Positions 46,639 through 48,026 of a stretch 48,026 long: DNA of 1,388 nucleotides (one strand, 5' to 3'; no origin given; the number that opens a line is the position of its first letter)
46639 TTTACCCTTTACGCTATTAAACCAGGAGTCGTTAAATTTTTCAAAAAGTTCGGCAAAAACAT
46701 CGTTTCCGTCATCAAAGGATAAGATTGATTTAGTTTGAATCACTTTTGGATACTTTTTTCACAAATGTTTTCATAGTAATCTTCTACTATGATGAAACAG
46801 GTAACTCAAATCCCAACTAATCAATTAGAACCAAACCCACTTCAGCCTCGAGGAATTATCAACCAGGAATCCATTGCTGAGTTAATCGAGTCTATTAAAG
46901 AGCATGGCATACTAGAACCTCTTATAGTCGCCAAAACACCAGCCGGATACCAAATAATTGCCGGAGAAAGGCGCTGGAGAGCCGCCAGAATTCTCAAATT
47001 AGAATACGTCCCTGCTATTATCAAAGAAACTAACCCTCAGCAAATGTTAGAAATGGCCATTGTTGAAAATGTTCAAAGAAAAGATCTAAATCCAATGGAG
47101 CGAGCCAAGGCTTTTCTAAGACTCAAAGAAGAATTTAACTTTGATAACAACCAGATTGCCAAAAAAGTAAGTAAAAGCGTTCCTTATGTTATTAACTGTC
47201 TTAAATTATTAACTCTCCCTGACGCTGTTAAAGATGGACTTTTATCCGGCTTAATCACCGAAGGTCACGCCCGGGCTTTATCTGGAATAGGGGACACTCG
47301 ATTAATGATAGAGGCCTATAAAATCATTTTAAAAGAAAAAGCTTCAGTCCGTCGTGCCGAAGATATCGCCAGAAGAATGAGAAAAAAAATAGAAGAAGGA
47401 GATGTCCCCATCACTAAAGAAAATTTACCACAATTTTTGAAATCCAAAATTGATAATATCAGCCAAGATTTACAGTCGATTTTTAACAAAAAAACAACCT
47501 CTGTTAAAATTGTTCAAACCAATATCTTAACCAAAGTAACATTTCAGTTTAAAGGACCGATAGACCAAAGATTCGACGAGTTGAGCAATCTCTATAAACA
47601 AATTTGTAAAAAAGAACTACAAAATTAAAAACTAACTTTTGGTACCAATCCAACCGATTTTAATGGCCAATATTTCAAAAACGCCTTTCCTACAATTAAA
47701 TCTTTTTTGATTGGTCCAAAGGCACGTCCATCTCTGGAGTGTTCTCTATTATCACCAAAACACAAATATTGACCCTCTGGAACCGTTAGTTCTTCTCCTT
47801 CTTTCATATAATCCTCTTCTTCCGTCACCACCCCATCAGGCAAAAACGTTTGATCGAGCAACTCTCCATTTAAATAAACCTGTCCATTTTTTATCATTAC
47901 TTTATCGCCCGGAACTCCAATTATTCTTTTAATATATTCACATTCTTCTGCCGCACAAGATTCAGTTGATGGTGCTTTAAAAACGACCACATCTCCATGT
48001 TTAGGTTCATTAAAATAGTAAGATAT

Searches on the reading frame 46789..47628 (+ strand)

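Call 44: search_protein_families(library=pfam, proteins=[window:46789-47628:+], max_evalue=0.001)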
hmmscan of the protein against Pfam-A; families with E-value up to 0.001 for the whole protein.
window:46789-47628:+ (279 aa): 2 families
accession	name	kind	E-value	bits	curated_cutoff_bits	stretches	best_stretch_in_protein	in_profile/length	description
PF02195.25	ParB_N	-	8.6e-31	106.3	26.3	1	4-96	2-95/95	ParB N-terminal domain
PF17762.8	HTH_ParB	-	2.4e-26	92.3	22.6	1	98-198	1-101/102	ParB HTH domain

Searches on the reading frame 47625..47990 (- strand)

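Call 44: search_protein_families(library=pfam, proteins=[window:47625-47990:-], max_evalue=0.001)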
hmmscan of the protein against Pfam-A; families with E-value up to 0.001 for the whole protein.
window:47625-47990:- (121 aa): 1 family
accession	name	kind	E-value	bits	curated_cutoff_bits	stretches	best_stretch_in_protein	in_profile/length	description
PF10502.14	Peptidase_S26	-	6.7e-29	101.4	22.9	1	1-108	60-168/168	Signal peptidase, peptidase S26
